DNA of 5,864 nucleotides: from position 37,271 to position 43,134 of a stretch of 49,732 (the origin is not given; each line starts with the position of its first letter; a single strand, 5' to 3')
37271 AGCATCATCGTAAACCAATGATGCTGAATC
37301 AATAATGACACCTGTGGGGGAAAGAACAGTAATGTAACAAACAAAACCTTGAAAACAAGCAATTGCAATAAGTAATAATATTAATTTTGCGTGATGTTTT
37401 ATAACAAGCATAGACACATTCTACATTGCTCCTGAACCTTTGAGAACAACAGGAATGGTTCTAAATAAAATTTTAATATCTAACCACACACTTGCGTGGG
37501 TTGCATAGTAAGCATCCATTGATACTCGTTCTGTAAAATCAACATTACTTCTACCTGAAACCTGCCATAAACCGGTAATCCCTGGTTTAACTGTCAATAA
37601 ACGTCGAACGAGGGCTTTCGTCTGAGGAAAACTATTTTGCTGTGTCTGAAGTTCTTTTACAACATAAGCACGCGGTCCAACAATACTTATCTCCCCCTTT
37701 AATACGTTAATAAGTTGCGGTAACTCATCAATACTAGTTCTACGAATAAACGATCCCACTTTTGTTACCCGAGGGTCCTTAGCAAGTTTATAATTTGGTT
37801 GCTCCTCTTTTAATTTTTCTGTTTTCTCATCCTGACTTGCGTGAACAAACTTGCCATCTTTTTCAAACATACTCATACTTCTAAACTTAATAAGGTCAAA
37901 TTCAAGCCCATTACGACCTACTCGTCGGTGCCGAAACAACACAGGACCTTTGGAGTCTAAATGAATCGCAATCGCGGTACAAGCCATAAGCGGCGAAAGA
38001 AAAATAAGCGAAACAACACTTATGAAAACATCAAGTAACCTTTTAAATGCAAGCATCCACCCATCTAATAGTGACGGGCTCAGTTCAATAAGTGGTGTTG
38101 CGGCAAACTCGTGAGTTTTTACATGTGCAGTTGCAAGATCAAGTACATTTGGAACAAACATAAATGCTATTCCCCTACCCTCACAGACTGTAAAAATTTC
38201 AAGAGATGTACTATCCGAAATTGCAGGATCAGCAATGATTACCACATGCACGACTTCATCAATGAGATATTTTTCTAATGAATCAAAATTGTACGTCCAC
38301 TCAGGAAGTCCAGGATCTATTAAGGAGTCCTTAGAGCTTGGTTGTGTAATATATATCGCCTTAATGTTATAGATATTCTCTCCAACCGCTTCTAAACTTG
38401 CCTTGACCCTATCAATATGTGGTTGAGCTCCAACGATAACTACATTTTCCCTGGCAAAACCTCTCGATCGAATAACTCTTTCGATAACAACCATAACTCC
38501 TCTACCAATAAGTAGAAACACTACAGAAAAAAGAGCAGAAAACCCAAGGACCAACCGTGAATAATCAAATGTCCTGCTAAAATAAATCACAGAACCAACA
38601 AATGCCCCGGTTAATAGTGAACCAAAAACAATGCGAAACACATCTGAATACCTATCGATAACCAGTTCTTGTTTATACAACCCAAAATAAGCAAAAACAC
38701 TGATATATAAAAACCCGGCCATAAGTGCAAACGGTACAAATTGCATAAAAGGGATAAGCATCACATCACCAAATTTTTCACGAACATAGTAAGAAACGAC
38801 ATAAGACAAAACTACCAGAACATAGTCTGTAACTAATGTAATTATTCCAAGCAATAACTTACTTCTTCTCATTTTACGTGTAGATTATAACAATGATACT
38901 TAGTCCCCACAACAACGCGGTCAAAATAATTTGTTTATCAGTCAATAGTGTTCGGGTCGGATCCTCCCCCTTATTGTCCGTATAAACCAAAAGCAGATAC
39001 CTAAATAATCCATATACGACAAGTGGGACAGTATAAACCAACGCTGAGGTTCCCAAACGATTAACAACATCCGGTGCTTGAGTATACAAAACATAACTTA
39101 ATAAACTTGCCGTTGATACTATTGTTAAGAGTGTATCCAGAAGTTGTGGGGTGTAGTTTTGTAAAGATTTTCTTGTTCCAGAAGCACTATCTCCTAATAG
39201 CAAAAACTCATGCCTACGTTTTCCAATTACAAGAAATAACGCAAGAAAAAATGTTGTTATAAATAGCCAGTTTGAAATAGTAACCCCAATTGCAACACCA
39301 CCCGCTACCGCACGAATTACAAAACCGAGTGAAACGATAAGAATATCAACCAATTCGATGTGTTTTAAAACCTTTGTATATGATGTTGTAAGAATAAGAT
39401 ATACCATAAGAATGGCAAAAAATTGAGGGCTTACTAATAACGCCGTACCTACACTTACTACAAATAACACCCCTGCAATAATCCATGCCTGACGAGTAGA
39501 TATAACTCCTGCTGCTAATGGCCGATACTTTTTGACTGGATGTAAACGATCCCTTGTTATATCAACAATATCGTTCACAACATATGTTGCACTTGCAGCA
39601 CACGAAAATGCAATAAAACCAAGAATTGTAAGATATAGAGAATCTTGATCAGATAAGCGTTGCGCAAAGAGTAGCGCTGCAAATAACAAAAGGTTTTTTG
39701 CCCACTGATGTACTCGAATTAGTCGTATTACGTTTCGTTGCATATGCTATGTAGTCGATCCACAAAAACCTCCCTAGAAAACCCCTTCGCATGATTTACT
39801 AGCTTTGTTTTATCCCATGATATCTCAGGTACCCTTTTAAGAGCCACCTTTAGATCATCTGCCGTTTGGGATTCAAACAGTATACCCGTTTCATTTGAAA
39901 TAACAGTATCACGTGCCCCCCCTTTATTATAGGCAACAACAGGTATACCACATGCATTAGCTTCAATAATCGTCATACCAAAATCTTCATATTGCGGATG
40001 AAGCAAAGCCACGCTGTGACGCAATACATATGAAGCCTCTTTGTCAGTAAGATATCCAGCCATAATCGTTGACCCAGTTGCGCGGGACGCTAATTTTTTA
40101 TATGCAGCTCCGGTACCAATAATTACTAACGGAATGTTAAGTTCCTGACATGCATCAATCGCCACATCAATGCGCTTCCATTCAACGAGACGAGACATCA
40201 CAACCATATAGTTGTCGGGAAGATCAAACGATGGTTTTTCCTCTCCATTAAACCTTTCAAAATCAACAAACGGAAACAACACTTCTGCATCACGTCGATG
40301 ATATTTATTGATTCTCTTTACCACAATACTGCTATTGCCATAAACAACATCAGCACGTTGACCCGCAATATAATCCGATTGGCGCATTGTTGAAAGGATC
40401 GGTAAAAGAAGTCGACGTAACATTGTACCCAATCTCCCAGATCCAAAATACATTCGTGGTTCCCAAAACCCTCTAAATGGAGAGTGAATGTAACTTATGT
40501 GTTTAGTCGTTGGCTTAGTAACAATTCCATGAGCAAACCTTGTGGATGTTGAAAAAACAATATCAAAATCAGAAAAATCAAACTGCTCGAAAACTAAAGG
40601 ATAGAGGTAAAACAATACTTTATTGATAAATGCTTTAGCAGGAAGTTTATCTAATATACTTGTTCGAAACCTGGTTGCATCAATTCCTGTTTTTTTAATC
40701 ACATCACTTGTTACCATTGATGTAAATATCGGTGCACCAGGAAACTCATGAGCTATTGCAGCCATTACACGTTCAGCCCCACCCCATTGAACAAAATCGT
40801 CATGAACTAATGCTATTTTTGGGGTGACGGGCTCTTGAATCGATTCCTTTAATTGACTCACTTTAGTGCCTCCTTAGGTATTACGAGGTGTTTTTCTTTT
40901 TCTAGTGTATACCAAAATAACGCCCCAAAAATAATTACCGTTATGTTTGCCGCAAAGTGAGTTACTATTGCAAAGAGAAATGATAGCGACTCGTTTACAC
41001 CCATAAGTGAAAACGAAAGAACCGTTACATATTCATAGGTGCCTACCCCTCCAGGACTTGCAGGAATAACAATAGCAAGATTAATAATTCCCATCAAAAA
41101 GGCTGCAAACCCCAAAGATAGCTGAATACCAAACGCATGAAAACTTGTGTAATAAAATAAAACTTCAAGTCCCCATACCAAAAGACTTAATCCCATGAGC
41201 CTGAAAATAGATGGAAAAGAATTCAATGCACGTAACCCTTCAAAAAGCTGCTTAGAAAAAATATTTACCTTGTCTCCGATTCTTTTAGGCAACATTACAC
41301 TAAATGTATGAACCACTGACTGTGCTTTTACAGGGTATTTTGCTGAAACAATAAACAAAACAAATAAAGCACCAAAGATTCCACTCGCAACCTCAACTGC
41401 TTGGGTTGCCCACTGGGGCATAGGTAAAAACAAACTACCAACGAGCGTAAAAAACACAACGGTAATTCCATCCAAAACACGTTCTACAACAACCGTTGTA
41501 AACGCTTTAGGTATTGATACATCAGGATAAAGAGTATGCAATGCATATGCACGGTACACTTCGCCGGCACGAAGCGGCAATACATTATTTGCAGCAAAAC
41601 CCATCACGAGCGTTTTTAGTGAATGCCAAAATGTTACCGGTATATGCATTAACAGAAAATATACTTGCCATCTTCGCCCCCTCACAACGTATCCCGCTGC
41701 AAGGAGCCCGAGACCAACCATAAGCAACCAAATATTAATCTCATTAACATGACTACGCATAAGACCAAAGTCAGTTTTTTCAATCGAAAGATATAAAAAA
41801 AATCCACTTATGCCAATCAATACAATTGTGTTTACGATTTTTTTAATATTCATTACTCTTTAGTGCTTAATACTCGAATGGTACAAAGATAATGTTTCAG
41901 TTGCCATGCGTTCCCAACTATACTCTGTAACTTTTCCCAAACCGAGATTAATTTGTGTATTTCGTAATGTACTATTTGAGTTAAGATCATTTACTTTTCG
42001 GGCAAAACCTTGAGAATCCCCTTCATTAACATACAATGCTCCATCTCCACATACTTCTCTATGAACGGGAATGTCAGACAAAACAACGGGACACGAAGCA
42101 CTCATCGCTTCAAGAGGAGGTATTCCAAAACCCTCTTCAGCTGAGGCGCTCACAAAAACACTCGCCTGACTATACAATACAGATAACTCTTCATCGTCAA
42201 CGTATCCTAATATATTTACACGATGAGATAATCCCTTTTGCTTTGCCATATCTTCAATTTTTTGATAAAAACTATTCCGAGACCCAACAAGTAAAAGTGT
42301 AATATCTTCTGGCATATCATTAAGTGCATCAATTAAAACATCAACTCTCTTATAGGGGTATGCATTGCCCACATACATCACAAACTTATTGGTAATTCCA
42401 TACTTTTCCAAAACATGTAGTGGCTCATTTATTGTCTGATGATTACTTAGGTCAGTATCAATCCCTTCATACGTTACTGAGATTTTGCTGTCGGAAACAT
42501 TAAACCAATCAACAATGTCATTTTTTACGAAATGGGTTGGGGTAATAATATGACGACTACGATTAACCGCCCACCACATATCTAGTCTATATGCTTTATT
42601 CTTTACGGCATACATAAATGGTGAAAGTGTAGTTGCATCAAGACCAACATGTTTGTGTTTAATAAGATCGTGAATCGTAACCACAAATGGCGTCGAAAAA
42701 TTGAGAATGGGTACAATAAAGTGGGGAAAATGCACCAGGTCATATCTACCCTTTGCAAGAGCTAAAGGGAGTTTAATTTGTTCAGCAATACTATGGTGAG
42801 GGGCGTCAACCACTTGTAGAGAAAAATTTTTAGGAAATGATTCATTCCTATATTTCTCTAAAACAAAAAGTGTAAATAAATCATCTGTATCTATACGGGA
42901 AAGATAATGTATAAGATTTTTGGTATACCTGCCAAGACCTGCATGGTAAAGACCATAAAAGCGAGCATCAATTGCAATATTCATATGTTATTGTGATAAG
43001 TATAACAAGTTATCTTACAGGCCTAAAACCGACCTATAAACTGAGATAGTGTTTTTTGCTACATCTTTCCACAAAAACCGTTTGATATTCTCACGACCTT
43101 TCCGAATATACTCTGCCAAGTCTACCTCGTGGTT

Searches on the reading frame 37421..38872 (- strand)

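Call 8: search_protein_families(library=pfam, proteins=[window:37421-38872:-], max_evalue=0.001)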
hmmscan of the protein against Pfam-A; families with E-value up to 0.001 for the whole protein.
window:37421-38872:- (483 aa): 2 families
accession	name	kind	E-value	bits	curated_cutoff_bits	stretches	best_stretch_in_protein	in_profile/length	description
PF02397.22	Bac_transf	-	6.8e-64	215.1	27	1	277-478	1-179/179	Bacterial sugar transferase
PF13727.12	CoA_binding_3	-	1.3e-11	45.2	25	1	63-231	3-165/175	CoA-binding domain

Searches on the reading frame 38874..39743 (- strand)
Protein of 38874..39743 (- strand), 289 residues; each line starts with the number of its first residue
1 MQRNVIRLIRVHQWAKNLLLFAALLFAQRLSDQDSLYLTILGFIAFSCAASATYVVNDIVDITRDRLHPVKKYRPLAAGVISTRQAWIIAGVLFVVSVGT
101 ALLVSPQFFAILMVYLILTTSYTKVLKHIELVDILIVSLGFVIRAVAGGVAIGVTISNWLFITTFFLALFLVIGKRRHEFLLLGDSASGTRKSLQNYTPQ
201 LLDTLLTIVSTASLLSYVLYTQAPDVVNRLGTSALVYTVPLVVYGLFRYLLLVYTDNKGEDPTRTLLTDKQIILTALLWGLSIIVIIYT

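Call 8: search_protein_families(library=pfam, proteins=[window:38874-39743:-], max_evalue=0.001)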
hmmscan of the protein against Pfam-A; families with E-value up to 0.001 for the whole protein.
window:38874-39743:- (289 aa): 1 family
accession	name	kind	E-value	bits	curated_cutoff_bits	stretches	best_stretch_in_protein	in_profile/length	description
PF01040.23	UbiA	-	7.8e-29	101.1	34.2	1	21-263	6-242/250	UbiA prenyltransferase family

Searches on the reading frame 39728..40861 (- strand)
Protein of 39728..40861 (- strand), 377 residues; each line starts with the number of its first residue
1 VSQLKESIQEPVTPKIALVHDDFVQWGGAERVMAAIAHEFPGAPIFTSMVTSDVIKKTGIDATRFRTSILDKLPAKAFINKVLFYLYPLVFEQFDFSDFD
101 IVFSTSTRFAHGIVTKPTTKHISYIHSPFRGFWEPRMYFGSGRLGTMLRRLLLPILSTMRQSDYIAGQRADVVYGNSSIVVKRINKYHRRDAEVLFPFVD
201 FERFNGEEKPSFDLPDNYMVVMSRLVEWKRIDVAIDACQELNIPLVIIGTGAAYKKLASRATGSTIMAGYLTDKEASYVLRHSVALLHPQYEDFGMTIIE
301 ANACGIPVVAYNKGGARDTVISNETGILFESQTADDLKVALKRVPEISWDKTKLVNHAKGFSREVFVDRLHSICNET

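Call 8: search_protein_families(library=pfam, proteins=[window:39728-40861:-], max_evalue=0.001)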
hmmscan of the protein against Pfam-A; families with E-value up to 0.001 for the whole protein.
window:39728-40861:- (377 aa): 4 families
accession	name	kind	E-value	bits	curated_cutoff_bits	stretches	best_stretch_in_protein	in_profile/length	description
PF00534.26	Glycos_transf_1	-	2e-26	93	26.4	1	209-346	8-157/172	Glycosyl transferases group 1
PF13692.12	Glyco_trans_1_4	-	4.7e-18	66.2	27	1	218-343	3-138/142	Glycosyl transferases group 1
PF13439.12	Glyco_transf_4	-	3.2e-05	24.5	28.5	1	26-203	1-170/170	Glycosyltransferase Family 4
PF20706.3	GT4-conflict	-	0.00086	18.8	26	0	218-320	199-320/385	Family 4 Glycosyltransferase in conflict systems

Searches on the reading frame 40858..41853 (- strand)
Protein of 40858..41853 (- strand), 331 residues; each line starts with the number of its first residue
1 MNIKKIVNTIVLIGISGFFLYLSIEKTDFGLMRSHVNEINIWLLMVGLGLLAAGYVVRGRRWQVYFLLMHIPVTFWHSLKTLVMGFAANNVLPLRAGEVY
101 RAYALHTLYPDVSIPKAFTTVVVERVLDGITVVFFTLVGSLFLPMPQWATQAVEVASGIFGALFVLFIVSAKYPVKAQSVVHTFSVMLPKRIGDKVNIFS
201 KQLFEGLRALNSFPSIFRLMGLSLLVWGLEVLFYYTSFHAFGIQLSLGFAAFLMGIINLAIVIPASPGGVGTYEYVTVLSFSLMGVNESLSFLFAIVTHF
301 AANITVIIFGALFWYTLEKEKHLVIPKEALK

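Call 8: search_protein_families(library=pfam, proteins=[window:40858-41853:-], max_evalue=0.001)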
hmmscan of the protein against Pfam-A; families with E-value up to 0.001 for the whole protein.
window:40858-41853:- (331 aa): 1 family
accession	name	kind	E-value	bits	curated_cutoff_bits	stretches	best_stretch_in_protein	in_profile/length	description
PF03706.18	LPG_synthase_TM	-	2.4e-46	159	33.4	1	13-310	5-302/302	Lysylphosphatidylglycerol synthase TM region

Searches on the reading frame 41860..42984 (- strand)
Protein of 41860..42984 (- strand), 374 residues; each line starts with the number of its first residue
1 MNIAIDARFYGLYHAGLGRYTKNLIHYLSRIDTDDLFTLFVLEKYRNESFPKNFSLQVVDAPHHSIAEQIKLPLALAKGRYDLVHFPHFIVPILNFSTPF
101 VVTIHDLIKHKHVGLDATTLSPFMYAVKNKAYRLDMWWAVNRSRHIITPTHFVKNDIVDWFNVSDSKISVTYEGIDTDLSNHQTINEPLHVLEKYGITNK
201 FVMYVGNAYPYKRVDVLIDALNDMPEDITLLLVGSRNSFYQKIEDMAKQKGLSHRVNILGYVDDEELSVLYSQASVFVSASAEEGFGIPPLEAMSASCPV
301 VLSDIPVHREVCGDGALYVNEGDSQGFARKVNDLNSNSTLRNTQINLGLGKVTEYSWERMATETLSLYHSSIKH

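Call 8: search_protein_families(library=pfam, proteins=[window:41860-42984:-], max_evalue=0.001)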
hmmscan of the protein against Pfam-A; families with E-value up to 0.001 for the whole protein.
window:41860-42984:- (374 aa): 5 families
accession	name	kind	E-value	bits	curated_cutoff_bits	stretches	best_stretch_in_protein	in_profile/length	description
PF00534.26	Glycos_transf_1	-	9.5e-32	110.3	26.4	1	198-344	14-165/172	Glycosyl transferases group 1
PF13692.12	Glyco_trans_1_4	-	8.4e-28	97.8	27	1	201-335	3-140/142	Glycosyl transferases group 1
PF13439.12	Glyco_transf_4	-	7.8e-16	59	28.5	1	16-178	3-169/170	Glycosyltransferase Family 4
PF20706.3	GT4-conflict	-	2e-07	30.8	26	1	202-304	200-312/385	Family 4 Glycosyltransferase in conflict systems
PF13524.12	Glyco_trans_1_2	-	0.00083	19.8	25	0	217-364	5-142/144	Glycosyl transferase-like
